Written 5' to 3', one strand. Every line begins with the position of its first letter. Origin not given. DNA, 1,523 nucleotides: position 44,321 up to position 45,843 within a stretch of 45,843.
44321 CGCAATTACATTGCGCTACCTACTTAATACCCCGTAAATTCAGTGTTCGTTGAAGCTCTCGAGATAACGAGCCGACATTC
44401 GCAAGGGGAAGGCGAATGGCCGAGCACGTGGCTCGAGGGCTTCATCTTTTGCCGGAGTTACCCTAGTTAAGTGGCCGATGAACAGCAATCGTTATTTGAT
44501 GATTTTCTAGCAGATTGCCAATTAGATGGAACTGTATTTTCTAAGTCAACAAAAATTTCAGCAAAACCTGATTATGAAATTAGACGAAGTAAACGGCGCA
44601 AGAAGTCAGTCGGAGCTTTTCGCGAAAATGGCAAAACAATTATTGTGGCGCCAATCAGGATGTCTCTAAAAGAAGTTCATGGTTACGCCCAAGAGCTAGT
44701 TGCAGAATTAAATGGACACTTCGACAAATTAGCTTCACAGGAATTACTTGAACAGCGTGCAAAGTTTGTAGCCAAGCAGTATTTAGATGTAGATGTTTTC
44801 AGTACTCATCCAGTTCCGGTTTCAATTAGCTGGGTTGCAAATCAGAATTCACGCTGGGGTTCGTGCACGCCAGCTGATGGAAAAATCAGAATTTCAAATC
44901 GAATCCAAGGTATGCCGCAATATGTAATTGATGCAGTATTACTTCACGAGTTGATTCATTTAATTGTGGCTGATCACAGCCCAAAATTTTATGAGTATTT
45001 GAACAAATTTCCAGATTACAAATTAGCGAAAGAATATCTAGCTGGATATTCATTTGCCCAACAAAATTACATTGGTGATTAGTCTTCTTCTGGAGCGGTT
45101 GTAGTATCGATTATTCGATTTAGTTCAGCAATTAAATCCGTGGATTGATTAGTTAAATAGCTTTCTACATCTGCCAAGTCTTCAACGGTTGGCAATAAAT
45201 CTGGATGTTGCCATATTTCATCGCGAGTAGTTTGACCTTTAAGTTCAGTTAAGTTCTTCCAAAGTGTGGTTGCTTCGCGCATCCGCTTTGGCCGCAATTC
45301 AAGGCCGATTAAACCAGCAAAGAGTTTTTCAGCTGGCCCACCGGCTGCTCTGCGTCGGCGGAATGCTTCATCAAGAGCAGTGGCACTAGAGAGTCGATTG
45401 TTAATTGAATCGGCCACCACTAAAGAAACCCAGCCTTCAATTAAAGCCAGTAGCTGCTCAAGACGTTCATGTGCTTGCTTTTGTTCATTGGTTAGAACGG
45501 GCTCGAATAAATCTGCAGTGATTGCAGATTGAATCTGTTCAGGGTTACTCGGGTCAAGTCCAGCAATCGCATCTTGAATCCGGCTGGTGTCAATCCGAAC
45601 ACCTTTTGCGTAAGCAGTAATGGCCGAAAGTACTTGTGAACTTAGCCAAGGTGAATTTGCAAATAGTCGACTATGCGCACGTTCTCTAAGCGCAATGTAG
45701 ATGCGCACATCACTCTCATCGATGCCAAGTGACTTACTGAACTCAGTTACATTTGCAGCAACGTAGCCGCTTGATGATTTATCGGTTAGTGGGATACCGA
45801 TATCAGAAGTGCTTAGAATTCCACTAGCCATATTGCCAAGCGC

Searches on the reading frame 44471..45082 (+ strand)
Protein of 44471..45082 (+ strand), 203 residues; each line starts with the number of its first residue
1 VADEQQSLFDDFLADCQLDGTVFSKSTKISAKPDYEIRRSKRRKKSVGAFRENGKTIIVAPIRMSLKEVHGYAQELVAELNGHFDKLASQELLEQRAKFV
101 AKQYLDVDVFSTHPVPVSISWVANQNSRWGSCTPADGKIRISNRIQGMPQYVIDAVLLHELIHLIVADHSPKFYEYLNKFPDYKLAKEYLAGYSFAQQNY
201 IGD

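Call 7: search_protein_families(library=pfam, proteins=[window:44471-45082:+])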
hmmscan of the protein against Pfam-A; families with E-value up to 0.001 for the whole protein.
window:44471-45082:+ (203 aa): 3 families
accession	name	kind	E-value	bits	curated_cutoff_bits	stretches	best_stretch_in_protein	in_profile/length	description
PF01863.23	YgjP-like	-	1.8e-21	77.5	26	1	93-191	108-205/207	YgjP-like, metallopeptidase domain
PF10263.15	SprT-like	-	1.5e-06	28.4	25.6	1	105-166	8-74/108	SprT-like family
PF08325.16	WLM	-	3e-05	24.7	26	1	149-182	79-112/190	WLM domain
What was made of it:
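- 44471..45082 (+): YgjP-like/DUF45 (SprT/WLM-like) metallopeptidase gene, starting 20 nt after the RNA's T-run. Pfam (call 7).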

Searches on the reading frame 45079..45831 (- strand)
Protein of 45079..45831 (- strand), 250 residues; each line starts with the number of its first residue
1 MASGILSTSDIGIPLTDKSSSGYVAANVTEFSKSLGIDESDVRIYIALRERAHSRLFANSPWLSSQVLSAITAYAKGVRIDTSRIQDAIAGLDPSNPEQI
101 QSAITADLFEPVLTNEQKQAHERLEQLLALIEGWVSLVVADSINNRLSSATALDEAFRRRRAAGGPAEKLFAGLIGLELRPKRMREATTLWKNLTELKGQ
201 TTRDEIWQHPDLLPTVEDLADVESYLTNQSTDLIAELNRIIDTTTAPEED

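Call 7: search_protein_families(library=pfam, proteins=[window:45079-45831:-])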
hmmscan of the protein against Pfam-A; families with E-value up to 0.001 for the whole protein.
window:45079-45831:- (250 aa): 1 family
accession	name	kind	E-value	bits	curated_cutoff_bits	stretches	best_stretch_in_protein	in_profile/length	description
PF10103.15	Zincin_2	-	6.8e-80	269.4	25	1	1-225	119-343/344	Zincin-like metallopeptidase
